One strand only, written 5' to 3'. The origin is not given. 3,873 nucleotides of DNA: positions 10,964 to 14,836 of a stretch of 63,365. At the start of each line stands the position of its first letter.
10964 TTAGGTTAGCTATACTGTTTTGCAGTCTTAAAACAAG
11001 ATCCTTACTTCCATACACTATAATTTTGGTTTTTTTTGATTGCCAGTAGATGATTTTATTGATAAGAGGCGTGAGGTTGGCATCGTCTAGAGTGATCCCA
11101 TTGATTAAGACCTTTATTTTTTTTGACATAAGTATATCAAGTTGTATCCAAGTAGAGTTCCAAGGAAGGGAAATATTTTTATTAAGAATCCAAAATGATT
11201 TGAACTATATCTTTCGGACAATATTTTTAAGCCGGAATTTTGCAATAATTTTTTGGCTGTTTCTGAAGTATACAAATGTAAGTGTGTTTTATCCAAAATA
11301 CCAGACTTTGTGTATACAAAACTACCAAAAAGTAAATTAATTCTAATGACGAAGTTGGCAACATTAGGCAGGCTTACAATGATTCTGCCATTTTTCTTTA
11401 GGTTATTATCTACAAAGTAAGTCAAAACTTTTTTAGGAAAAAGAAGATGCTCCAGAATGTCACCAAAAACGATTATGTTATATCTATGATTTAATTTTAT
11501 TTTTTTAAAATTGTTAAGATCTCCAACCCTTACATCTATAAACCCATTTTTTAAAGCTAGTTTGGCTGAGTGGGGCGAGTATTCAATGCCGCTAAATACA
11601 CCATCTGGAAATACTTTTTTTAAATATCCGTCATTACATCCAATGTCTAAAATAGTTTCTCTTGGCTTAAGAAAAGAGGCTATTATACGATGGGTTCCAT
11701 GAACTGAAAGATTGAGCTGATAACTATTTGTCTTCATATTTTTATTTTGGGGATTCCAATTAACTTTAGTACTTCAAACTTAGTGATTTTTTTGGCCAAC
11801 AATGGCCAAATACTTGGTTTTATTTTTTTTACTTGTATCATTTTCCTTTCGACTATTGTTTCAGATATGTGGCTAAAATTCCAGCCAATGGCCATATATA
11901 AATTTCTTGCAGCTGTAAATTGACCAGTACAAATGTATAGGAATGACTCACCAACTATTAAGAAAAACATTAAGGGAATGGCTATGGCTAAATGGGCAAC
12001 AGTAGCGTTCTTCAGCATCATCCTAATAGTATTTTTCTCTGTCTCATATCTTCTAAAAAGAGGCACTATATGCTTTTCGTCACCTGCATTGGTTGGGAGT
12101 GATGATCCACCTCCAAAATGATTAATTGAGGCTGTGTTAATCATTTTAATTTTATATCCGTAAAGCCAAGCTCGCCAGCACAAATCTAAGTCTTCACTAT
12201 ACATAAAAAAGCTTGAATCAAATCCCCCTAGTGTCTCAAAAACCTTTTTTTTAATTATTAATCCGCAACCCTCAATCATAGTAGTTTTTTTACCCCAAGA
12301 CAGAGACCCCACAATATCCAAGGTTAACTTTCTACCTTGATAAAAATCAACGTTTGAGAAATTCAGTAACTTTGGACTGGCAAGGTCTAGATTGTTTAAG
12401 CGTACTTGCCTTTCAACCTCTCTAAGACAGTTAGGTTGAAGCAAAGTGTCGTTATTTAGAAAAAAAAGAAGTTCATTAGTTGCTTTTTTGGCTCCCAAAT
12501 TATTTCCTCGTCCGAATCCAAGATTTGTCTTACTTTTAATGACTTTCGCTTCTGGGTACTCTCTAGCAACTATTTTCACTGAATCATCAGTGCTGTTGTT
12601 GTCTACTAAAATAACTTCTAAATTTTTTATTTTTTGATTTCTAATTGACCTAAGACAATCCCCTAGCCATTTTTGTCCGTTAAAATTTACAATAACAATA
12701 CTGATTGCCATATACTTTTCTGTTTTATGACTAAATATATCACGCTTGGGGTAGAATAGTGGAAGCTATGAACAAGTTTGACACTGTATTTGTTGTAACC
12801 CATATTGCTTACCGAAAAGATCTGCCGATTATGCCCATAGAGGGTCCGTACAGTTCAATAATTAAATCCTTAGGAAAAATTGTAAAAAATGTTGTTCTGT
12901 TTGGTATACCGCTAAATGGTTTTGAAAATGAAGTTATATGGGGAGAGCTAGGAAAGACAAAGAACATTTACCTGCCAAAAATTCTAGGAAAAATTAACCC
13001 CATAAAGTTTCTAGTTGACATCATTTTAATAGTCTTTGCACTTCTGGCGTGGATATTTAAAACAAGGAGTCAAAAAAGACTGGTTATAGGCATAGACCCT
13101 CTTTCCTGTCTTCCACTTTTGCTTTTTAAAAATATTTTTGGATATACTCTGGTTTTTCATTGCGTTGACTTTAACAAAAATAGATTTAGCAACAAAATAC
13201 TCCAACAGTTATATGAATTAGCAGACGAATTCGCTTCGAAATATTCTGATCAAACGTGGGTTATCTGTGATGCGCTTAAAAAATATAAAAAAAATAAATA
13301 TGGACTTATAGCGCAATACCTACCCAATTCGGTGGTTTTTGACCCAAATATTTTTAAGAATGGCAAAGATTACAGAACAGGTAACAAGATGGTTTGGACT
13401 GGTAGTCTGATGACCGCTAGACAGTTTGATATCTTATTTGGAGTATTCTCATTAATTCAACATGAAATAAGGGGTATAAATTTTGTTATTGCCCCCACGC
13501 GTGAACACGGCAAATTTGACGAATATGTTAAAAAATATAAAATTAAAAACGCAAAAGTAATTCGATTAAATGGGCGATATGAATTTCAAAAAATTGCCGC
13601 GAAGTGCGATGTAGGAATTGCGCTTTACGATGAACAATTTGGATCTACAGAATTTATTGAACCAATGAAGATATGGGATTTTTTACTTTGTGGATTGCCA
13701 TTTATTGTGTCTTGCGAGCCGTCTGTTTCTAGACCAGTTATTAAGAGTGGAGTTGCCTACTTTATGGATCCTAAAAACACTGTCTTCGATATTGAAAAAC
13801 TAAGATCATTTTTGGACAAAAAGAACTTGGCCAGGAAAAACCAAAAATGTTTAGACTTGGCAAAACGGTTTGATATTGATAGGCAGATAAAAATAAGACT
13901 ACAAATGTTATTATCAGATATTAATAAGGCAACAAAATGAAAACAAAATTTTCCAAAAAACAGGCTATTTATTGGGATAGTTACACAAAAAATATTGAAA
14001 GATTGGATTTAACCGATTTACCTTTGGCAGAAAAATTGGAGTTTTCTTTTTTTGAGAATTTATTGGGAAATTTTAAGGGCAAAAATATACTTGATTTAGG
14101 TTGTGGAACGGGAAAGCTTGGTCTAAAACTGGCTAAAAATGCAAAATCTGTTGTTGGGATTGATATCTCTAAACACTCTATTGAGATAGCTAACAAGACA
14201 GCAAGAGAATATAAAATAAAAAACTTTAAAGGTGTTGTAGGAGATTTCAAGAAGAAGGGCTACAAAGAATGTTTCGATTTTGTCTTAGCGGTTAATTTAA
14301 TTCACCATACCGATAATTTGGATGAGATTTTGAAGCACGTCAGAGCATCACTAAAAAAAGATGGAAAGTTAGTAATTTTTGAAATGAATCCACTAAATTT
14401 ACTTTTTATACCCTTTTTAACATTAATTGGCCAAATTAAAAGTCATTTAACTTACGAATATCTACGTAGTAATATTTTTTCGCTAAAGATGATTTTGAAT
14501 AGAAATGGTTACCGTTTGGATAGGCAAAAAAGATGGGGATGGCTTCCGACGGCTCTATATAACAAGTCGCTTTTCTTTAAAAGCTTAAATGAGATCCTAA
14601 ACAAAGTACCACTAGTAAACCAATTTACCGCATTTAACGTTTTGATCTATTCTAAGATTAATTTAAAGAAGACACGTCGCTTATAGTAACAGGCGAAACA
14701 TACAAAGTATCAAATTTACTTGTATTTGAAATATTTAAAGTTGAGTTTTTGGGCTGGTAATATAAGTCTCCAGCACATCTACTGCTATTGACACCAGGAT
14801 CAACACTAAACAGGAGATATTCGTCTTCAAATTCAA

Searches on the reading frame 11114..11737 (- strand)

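Call 30: search_protein_families(library=pfam, proteins=[window:11114-11737:-], max_evalue=0.001)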
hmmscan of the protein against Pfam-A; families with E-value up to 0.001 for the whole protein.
window:11114-11737:- (207 aa): 4 families
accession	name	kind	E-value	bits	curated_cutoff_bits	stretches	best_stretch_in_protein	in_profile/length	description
PF13489.12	Methyltransf_23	-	2.3e-12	47.4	27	1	17-174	15-163/164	Methyltransferase domain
PF07021.18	MetW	-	1.2e-08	35.2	21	1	16-138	4-124/193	Methionine biosynthesis protein MetW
PF13847.12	Methyltransf_31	-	1.2e-07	32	27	1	24-126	2-114/145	Methyltransferase domain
PF08242.18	Methyltransf_12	-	0.00057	21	30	1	30-119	1-98/98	Methyltransferase domain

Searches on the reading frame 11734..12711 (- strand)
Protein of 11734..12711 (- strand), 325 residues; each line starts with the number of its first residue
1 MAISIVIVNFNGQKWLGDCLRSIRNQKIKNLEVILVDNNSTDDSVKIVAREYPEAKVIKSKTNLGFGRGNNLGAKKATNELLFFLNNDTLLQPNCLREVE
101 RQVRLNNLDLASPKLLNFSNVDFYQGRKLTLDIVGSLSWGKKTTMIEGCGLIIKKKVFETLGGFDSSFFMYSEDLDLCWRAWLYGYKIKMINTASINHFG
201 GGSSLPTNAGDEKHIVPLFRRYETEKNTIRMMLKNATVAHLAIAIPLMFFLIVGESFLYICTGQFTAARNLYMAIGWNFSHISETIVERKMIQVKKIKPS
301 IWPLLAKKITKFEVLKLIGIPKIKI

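Call 30: search_protein_families(library=pfam, proteins=[window:11734-12711:-], max_evalue=0.001)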
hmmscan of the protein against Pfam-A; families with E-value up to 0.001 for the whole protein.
window:11734-12711:- (325 aa): 5 families
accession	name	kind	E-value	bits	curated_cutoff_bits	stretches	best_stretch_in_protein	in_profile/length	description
PF00535.33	Glycos_transf_2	-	3.6e-26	92.5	23.3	1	4-161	1-167/168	Glycosyl transferase family 2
PF10111.15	Glyco_tranf_2_2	-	5e-13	49.6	27.3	1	5-186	4-204/276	Glycosyltransferase like family 2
PF13641.12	Glyco_tranf_2_3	-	1.2e-12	48.7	27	1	3-199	3-212/230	Glycosyltransferase like family 2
PF13632.12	Glyco_trans_2_3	-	6.5e-10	39.6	27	1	84-195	4-120/198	Glycosyl transferase family group 2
PF02709.20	Glyco_transf_7C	-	0.00045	20.2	23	1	146-197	19-73/78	N-terminal domain of galactosyltransferase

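Call 36: search_protein_families(library=ncbifam, proteins=[window:11734-12711:-], max_evalue=0.00001)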
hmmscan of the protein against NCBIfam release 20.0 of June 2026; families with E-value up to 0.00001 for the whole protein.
window:11734-12711:- (325 aa): 15 families
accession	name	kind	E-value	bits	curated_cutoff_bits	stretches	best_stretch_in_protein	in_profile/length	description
TIGR04283.1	glyco_like_mftF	equivalog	2e-21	76.6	182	1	3-192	1-179/221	TIGR04283 family arsenosugar biosynthesis glycosyltransferase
TIGR03965.1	mycofact_glyco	equivalog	5.8e-19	68.3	280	1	3-198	76-280/467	mycofactocin biosynthesis glycosyltransferase MftF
TIGR01556.1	rhamnosyltran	subfamily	1e-17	64.2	200.55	1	17-252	11-255/281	rhamnosyltransferase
NF007482.0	PRK10073.1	equivalog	2e-15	56.6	423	1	3-112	8-119/334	glycosyltransferase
TIGR03937.1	PgaC_IcaA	equivalog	5.3e-13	48.7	422.3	1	2-97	46-144/407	poly-beta-1,6-N-acetyl-D-glucosamine synthase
NF041875.1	EPS_EpsD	equivalog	1.1e-11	44.7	370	1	3-198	1-206/325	exopolysaccharide biosynthesis glycosyltransferase EpsD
NF050050.1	ProtGlycPglI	equivalog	3e-10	40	500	1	3-99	4-104/306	GalNAc(5)-diNAcBac-PP-undecaprenol beta-1,3-glucosyltransferase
NF047683.1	TeichurnBiosyTuaG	equivalog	2.3e-09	37.2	400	1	3-103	8-108/252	teichuronic acid biosynthesis protein TuaG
NF038302.1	EPS_HpsE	equivalog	1.3e-08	34.2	300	1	2-97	2-105/307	hormogonium polysaccharide biosynthesis glycosyltransferase HpsE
TIGR04195.1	S_glycosyl_SunS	equivalog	2.3e-08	33.3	350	1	3-92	59-145/421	SunS family peptide S-glycosyltransferase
TIGR03111.1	glyc2_xrt_Gpos1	hypoth_equivalog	8.5e-08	31.4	363.95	1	3-100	51-153/439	TIGR03111 family XrtG-associated glycosyltransferase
NF053739.1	GlytfEpsEBac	equivalog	2.1e-07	30.2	450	1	3-187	3-191/265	glycosyltransferase EpsE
NF045692.1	OglycostaseCruG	equivalog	2.9e-07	29.8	600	1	3-195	43-252/386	2'-O-glycosyltransferase CruG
NF038299.1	EPS_HpsN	equivalog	6.3e-07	28.7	425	0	2-101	2-104/317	hormogonium polysaccharide biosynthesis glycosyltransferase HpsN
NF050113.1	gal_furan_GlfT1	equivalog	1.7e-06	27.6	330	1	5-145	3-142/290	galactofuranosyltransferase GlfT1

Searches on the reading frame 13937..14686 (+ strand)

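Call 30: search_protein_families(library=pfam, proteins=[window:13937-14686:+], max_evalue=0.001)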
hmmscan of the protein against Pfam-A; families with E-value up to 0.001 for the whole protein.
window:13937-14686:+ (249 aa): 20 families
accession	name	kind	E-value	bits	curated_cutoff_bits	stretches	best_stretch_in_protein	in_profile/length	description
PF13847.12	Methyltransf_31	-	2.6e-23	82.7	27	1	47-151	3-113/145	Methyltransferase domain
PF13649.12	Methyltransf_25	-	7.3e-19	68.7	27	1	51-143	1-97/97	Methyltransferase domain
PF08241.18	Methyltransf_11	-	3.4e-18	66.5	21.2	1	52-147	1-95/95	Methyltransferase domain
PF08242.18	Methyltransf_12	-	1.1e-17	65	30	1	52-145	1-98/98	Methyltransferase domain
PF13489.12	Methyltransf_23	-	5.3e-17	62.5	27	1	41-151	15-120/164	Methyltransferase domain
PF05175.20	MTS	-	2.7e-13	50.4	23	1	43-153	28-144/170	Methyltransferase small domain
PF01209.24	Ubie_methyltran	-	1.8e-09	37.7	20.1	1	38-152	38-156/233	ubiE/COQ5 methyltransferase family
PF06325.19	PrmA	-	1.9e-08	34.6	22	1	47-146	161-257/296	Ribosomal protein L11 methyltransferase (PrmA)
PF02353.26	CMAS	-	8.8e-08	32.2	27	1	46-147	61-164/273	Mycolic acid cyclopropane synthetase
PF08003.17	Methyltransf_9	-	1.1e-07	31.6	23.8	1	41-147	109-217/315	Protein of unknown function (DUF1698)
PF03848.20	TehB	-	1.7e-07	31.3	20.4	1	49-143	32-128/193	Tellurite resistance protein TehB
PF02390.23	Methyltransf_4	-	6.3e-06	26.2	24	1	50-103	4-59/173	Putative methyltransferase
PF01135.25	PCMT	-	1.4e-05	25.4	20.3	1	41-147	67-171/210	Protein-L-isoaspartate(D-aspartate) O-methyltransferase (PCMT)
PF13679.12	Methyltransf_32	-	1.5e-05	25.4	27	1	46-107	24-92/143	Methyltransferase domain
PF05958.17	tRNA_U5-meth_tr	-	2e-05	24.2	23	1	48-98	202-252/357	tRNA (Uracil-5-)-methyltransferase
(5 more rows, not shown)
